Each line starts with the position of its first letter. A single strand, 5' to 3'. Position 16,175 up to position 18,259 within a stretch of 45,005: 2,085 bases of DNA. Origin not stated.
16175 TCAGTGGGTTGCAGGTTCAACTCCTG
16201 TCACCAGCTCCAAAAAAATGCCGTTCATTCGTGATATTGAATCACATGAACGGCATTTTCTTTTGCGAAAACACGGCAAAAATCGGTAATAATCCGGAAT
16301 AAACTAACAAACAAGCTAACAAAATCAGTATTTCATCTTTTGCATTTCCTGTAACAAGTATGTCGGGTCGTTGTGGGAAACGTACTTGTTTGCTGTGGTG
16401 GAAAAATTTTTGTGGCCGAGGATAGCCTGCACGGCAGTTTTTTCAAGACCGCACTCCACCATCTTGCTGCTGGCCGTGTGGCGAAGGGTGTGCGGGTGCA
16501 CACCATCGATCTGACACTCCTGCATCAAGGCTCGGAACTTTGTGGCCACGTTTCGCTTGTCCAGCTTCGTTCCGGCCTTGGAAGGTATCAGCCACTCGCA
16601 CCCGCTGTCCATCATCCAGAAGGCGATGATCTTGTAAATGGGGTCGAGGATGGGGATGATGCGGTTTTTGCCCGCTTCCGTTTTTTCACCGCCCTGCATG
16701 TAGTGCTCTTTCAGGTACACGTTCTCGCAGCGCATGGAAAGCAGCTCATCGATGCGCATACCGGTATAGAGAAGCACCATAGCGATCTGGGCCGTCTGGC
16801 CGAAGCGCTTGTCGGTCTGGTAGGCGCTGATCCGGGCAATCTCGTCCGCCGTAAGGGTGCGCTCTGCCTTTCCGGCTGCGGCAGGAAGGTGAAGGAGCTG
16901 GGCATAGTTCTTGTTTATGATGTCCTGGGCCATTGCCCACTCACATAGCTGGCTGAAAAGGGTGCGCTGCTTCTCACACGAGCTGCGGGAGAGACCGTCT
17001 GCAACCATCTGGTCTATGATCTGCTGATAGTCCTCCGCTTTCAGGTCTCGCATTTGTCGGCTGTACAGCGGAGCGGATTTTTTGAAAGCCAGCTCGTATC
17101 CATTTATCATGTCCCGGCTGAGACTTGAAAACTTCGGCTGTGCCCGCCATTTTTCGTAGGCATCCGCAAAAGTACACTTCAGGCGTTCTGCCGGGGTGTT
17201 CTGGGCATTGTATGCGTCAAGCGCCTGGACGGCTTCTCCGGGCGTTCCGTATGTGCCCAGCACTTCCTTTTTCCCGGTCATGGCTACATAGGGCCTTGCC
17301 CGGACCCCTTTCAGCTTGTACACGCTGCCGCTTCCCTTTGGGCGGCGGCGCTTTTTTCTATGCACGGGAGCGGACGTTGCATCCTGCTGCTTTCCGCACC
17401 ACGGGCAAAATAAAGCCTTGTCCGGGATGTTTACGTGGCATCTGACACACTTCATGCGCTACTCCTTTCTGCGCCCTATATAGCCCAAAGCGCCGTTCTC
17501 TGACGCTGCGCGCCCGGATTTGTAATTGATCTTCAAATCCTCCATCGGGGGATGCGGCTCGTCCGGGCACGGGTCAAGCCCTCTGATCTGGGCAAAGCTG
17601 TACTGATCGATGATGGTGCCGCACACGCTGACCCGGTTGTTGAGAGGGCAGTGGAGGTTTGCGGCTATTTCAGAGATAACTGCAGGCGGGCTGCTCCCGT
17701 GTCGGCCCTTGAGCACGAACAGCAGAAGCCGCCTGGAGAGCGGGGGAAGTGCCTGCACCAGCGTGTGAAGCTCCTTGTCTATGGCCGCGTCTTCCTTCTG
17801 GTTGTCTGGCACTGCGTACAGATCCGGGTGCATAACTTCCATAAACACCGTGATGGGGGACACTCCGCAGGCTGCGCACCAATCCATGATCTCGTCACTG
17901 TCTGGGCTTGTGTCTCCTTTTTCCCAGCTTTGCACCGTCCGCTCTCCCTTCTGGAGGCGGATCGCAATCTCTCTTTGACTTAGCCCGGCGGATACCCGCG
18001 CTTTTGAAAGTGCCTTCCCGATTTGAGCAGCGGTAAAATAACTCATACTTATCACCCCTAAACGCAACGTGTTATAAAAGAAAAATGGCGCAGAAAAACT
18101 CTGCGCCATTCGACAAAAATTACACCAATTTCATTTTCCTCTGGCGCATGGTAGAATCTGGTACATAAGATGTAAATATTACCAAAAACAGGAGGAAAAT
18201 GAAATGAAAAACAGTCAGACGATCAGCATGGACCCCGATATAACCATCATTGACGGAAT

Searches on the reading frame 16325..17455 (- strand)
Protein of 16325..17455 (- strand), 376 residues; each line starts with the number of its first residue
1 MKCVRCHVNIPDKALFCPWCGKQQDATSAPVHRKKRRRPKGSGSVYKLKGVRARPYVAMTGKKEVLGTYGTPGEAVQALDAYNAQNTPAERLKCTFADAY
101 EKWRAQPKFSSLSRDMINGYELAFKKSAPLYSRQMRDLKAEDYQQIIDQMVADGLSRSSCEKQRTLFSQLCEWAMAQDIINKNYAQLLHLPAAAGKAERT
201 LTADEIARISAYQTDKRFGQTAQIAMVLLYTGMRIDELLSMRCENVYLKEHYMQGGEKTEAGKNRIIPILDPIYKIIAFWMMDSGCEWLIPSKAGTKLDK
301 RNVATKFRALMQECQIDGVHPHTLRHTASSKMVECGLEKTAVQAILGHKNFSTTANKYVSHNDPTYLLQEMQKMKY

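Call 3: search_protein_families(library=pfam, proteins=[window:16325-17455:-], max_evalue=0.1)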
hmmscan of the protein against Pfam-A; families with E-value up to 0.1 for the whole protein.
window:16325-17455:- (376 aa): 6 families
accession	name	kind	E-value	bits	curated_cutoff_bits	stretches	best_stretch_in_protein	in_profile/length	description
PF00589.27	Phage_integrase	-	2.4e-29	102.7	27.1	1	200-363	2-170/172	Phage integrase family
PF13240.11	Zn_Ribbon_1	-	0.00083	19.5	25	1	2-22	1-21/23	zinc-ribbon domain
PF12773.13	DZR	-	0.0072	16.9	27.3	1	3-24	1-22/45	Double zinc ribbon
PF16795.10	Phage_integr_3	-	0.027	14.8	27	0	297-360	89-146/161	Archaeal phage integrase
PF08648.17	SNRNP27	-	0.044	14.3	23.1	1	338-376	2-39/56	U4/U6.U5 small nuclear ribonucleoproteins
PF13102.12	Phage_int_SAM_5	-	0.082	13.7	22.3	0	69-184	22-92/98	Phage integrase SAM-like domain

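Call 4: search_protein_families(library=phrogs, proteins=[window:16325-17455:-], max_evalue=0.1)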
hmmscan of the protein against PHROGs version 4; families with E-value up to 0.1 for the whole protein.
window:16325-17455:- (376 aa): 9 families
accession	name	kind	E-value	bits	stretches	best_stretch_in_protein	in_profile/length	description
phrog_1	-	integration and excision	1.5e-53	184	1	40-374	111-447/611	integrase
phrog_216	-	integration and excision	8.9e-32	111.4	1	161-359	16-222/301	integrase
phrog_7685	-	integration and excision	1.9e-09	38.4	1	260-361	124-222/240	integrase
phrog_16564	-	unknown function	0.0013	19.6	1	1-37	95-133/154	-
phrog_17497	-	unknown function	0.01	16.9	1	284-349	11-88/133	-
phrog_7269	-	integration and excision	0.021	15.8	1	298-369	8-76/89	integrase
phrog_31650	-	unknown function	0.049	13.8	1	3-26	6-29/360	-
phrog_16989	-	moron, auxiliary metabolic gene and host takeover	0.056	14.5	1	3-32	9-38/122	membrane protein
phrog_10292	-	unknown function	0.063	14.2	0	1-29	4-34/136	-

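Call 5: search_protein_families(library=padloc, proteins=[window:16325-17455:-], max_evalue=0.1)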
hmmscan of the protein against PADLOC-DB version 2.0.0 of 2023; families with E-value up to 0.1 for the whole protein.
window:16325-17455:- (376 aa): 1 family
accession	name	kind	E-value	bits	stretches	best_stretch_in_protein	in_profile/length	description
PDLC03692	HEase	-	0.011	13.8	1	132-287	34-164/238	homing endonuclease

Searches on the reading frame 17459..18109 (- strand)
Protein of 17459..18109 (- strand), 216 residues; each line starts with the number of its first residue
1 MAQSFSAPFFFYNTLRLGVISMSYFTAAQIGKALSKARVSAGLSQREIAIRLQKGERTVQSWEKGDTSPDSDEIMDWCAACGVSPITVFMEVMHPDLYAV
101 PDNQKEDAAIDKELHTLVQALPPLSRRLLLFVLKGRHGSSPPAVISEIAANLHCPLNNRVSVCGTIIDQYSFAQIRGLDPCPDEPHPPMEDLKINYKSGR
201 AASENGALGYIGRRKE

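Call 3: search_protein_families(library=pfam, proteins=[window:17459-18109:-], max_evalue=0.1)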
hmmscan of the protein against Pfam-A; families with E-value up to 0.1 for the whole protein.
window:17459-18109:- (216 aa): 6 families
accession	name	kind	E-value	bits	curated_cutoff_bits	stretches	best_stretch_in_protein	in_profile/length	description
PF01381.28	HTH_3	-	1.3e-08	35.1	23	1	35-85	2-52/55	Helix-turn-helix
PF13560.12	HTH_31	-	4.3e-06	27.4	27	1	30-85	2-58/64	Helix-turn-helix domain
PF08281.18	Sigma70_r4_2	-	5.3e-05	23.2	25.7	1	42-62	26-46/54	Sigma-70, region 4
PF13384.12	HTH_23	-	0.00012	22.3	24.6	1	39-62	14-37/50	Homeodomain-like domain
PF12844.13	HTH_19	-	0.00081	19.7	30.2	1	31-87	1-57/64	Helix-turn-helix domain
PF13413.12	HTH_25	-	0.098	12.9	24.6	0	34-67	2-35/62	Helix-turn-helix domain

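Call 4: search_protein_families(library=phrogs, proteins=[window:17459-18109:-], max_evalue=0.1)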
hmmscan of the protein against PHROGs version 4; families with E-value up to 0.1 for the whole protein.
window:17459-18109:- (216 aa): 18 families
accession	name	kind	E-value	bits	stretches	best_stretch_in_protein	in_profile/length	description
phrog_2328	-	transcription regulation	9e-08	33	1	27-85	13-71/128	transcriptional repressor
phrog_8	-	transcription regulation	2.3e-07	31.6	1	29-97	161-224/346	transcriptional regulator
phrog_3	-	transcription regulation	1.1e-06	29.6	1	30-94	89-153/430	transcriptional repressor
phrog_2439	-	transcription regulation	7.4e-06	26.1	1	30-90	8-67/367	transcriptional regulator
phrog_955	-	DNA, RNA and nucleotide metabolism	1.4e-05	25.9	1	30-67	25-62/142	HTH DNA binding protein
phrog_2967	-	transcription regulation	2.1e-05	25.2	1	29-87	10-68/225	transcriptional regulator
phrog_1373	-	transcription regulation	2.2e-05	25.5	1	29-90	63-124/166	transcriptional regulator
phrog_4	-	transcription regulation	5.2e-05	23.4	1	29-85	132-188/400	transcriptional repressor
phrog_4836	-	transcription regulation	5.3e-05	23.9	1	27-91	73-137/194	CII-like regulator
phrog_2104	-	unknown function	0.00015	22.9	1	34-70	44-80/103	-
phrog_4739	-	unknown function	0.0041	17.7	1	28-109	66-148/167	-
phrog_638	-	transcription regulation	0.01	16.7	1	44-93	19-68/145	transcriptional regulator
phrog_7950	-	transcription regulation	0.016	16.2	1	37-66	15-44/68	transcriptional repressor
phrog_664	-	DNA, RNA and nucleotide metabolism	0.034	15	1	34-65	92-123/210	DNA binding protein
phrog_3037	-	transcription regulation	0.04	14.7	1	30-84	27-70/189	transcriptional repressor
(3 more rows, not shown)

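Call 5: search_protein_families(library=padloc, proteins=[window:17459-18109:-], max_evalue=0.1)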
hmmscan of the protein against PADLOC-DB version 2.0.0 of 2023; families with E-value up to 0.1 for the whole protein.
window:17459-18109:- (216 aa): 11 families
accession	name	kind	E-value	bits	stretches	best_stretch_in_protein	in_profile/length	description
PDLC03951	RmrA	-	6.4e-07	26.7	1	31-91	10-69/400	-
PDLC03952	RmrA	-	5.3e-06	23.5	1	30-96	23-88/395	-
PDLC02926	HTH_VI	-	4.2e-05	21.7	1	30-84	2-56/92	-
PDLC03956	RmrA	-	0.00063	16.9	1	28-84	7-64/399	-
PDLC03949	RmrA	-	0.00088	16.2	1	34-83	7-56/363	-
PDLC03954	RmrA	-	0.00091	16.2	1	31-85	12-66/380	-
PDLC03948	RmrA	-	0.0035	14.3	1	31-81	10-60/397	-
PDLC03947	RmrA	-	0.0074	13.2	1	29-75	11-57/383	-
PDLC03945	RmrA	-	0.011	12.9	1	30-78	3-51/394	-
PDLC04762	PDC-M64C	-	0.025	12.7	1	33-82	31-80/97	-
PDLC04760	PDC-M64C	-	0.048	12.1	1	40-66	37-63/93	-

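Call 89: search_protein_families(library=ncbifam, proteins=[window:17459-18109:-], max_evalue=0.1)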
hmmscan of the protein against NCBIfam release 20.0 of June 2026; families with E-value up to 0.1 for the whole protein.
window:17459-18109:- (216 aa): 9 families
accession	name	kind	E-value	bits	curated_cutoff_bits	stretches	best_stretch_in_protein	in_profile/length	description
TIGR03070.1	couple_hipB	subfamily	1.2e-05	25.2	71.65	1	29-82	2-55/58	type II toxin-antitoxin system Y4mF family antitoxin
TIGR03830.1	CxxCG_CxxCG_HTH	subfamily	0.00013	21.8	61.8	1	30-70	66-106/127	type II TA system antitoxin MqsA family protein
NF007257.0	PRK09706.1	subfamily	0.00018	21.4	101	1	29-133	5-111/135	transcriptional repressor DicA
NF041951.1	phage_RstR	subfamily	0.0028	17.9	80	1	30-80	3-53/108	RstR family transcriptional repressor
NF047542.1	telomere_Tap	equivalog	0.0029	16.4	600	1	37-73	25-61/695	telomere-associated protein Tap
TIGR02937.1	sigma70-ECF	superfamily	0.017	14.7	42.9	0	36-64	127-155/165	sigma-70 family RNA polymerase sigma factor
NF052239.1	antitox_spr1629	equivalog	0.024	13.8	335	1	30-76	3-49/377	spr1629 family repressor/antitoxin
NF047948.1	male_kill_WMK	equivalog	0.034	13.6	300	1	27-78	160-211/300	WO male-killing family protein Wmk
TIGR00270.2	TIGR00270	equivalog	0.052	13.4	110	1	34-73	80-119/159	multiprotein bridging factor aMBF1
